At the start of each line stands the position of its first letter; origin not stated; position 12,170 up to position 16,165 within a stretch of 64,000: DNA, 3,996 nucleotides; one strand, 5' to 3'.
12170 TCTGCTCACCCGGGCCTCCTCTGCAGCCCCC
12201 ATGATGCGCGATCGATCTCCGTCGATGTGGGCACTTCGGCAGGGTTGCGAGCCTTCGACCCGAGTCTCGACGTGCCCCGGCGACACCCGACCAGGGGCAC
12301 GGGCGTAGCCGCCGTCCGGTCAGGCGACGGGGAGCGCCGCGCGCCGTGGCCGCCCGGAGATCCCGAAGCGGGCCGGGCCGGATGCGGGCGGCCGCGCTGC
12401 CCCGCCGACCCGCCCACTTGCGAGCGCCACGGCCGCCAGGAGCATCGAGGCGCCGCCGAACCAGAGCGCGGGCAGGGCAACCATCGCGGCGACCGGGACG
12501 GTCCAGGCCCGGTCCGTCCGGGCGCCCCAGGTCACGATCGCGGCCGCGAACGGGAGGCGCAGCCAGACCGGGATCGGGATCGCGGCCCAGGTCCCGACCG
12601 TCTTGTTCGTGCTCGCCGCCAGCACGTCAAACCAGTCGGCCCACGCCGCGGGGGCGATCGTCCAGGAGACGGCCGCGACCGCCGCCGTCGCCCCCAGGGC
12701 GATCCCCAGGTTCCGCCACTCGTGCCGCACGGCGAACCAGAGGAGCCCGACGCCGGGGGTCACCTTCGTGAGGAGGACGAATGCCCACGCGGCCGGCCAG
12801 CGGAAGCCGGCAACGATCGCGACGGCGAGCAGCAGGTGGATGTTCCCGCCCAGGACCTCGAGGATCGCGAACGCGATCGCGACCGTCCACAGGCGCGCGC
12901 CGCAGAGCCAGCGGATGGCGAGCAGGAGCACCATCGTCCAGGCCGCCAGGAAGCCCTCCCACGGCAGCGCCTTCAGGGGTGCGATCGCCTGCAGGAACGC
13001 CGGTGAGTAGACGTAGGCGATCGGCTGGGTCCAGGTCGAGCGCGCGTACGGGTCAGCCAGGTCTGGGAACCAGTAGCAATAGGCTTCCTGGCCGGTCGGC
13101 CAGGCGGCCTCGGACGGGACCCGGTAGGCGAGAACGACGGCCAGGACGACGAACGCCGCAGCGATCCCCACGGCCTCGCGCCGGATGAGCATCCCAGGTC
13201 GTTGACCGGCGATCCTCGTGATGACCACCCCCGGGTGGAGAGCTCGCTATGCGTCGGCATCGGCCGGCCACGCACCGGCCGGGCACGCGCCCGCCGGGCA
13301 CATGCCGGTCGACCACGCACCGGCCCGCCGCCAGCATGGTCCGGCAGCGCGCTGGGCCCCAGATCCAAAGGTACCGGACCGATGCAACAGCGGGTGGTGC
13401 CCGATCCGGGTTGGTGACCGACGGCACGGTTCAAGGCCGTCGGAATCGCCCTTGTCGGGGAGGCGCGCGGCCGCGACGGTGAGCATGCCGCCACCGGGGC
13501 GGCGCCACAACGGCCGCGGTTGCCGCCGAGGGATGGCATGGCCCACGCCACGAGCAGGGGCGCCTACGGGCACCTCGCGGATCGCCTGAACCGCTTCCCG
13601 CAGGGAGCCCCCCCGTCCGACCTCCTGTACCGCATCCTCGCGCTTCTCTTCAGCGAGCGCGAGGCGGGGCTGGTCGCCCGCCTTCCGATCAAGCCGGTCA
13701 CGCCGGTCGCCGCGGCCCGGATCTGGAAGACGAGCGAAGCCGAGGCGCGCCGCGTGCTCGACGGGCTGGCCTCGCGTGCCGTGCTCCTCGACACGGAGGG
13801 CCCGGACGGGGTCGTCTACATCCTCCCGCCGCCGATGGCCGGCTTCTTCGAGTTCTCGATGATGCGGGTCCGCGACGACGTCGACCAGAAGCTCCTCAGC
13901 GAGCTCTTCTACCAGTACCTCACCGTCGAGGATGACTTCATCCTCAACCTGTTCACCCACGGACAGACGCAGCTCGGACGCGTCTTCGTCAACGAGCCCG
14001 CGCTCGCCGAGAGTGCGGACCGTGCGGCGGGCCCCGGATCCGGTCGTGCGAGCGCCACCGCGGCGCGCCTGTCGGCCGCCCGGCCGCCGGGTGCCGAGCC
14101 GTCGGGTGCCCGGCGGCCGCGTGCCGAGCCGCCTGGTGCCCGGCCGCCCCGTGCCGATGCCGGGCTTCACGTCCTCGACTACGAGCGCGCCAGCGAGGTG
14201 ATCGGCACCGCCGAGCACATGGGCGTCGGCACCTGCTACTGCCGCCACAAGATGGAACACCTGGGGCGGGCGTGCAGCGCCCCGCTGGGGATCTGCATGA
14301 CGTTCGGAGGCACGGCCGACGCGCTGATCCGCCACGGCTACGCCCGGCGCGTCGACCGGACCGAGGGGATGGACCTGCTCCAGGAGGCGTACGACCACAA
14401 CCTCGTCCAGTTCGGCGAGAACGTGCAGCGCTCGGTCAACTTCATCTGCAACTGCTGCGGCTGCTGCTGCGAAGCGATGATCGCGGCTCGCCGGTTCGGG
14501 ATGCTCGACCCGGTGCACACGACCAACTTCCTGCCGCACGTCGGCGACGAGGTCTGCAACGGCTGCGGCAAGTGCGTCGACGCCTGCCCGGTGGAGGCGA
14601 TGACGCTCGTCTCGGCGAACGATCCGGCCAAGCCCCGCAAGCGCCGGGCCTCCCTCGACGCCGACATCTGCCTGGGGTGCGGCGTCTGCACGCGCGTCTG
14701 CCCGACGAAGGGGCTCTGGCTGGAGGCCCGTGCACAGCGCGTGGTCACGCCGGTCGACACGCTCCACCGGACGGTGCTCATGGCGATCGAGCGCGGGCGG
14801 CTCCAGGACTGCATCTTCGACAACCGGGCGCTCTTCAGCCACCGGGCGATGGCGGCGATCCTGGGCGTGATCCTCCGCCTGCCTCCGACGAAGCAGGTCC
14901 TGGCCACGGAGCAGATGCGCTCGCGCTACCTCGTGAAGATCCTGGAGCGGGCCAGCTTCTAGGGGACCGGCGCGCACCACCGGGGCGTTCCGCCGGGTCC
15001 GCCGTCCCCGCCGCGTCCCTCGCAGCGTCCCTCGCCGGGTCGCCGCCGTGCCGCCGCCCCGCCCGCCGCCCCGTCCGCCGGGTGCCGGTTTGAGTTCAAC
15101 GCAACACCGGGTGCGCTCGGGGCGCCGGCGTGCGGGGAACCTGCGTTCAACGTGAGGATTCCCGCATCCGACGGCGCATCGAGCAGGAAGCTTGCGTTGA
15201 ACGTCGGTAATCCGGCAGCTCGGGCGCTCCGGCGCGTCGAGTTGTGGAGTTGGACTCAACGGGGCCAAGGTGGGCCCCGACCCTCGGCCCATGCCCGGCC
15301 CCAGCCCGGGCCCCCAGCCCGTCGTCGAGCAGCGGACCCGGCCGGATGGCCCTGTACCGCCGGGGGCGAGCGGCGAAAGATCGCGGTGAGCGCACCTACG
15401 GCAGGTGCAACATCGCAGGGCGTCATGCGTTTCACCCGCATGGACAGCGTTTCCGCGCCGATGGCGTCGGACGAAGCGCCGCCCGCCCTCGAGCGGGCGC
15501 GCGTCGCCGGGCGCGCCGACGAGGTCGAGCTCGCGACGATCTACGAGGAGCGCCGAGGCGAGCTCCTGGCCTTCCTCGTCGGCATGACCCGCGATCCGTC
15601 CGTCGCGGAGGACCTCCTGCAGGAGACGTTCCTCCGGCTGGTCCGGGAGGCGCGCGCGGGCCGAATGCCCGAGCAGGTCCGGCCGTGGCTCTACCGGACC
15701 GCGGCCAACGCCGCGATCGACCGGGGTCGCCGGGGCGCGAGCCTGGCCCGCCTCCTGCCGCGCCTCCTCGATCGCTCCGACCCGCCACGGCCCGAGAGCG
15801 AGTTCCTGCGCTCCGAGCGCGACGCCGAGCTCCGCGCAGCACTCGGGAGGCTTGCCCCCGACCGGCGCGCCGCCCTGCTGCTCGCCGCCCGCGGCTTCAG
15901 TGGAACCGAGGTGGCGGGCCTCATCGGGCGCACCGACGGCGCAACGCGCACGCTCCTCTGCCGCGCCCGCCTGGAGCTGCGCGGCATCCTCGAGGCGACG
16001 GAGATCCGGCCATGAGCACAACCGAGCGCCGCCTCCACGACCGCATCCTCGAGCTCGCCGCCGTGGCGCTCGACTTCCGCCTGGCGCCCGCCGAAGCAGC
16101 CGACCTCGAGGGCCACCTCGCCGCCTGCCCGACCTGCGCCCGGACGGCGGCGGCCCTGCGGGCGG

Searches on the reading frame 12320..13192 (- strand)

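Call 13: search_protein_families(library=pfam, proteins=[window:12320-13192:-], max_evalue=0.0001)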
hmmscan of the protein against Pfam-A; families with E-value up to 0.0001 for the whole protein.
window:12320-13192:- (290 aa): 1 family
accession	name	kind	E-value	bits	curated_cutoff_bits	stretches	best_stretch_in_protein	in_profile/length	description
PF09594.16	GT87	-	5.4e-08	33.3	25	1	60-254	1-223/237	Glycosyltransferase family 87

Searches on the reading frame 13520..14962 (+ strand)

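Call 13: search_protein_families(library=pfam, proteins=[window:13520-14962:+], max_evalue=0.0001)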
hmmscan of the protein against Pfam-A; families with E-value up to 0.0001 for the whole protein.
window:13520-14962:+ (480 aa): 8 families
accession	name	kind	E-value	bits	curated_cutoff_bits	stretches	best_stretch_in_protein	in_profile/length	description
PF12838.12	Fer4_7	-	7.9e-11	42.7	27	1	346-397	2-51/52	4Fe-4S dicluster domain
PF12837.12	Fer4_6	-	3.8e-10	39.6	25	1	380-396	5-21/24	4Fe-4S binding domain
PF00037.32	Fer4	-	1.8e-08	34.3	21.1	1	343-361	5-23/24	4Fe-4S binding domain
PF13187.11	Fer4_9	-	8.4e-08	32.6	27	1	346-397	2-50/52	4Fe-4S dicluster domain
PF14697.11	Fer4_21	-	1.4e-07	32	35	1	341-397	3-54/59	4Fe-4S dicluster domain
PF13237.11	Fer4_10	-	3.4e-07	30.5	25.5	1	378-432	3-43/53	4Fe-4S dicluster domain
PF12797.12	Fer4_2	-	2.1e-06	27.7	24.5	0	379-396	5-22/22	4Fe-4S binding domain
PF13183.11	Fer4_8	-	9.1e-05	23.4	27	1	345-397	4-67/68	4Fe-4S dicluster domain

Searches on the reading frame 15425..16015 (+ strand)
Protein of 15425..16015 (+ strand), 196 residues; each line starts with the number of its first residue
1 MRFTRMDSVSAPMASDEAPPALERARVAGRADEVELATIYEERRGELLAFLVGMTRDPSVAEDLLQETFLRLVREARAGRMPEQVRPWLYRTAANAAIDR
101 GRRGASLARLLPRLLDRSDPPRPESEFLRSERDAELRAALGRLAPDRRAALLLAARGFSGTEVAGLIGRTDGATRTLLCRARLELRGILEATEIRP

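Call 13: search_protein_families(library=pfam, proteins=[window:15425-16015:+], max_evalue=0.0001)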
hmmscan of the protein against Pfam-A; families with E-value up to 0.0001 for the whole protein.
window:15425-16015:+ (196 aa): 2 families
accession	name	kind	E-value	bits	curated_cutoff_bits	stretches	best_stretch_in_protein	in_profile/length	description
PF04542.20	Sigma70_r2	-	2.2e-11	43.8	24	1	40-103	2-67/71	Sigma-70 region 2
PF08281.18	Sigma70_r4_2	-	8.2e-08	32.2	25.7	1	135-185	3-54/54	Sigma-70, region 4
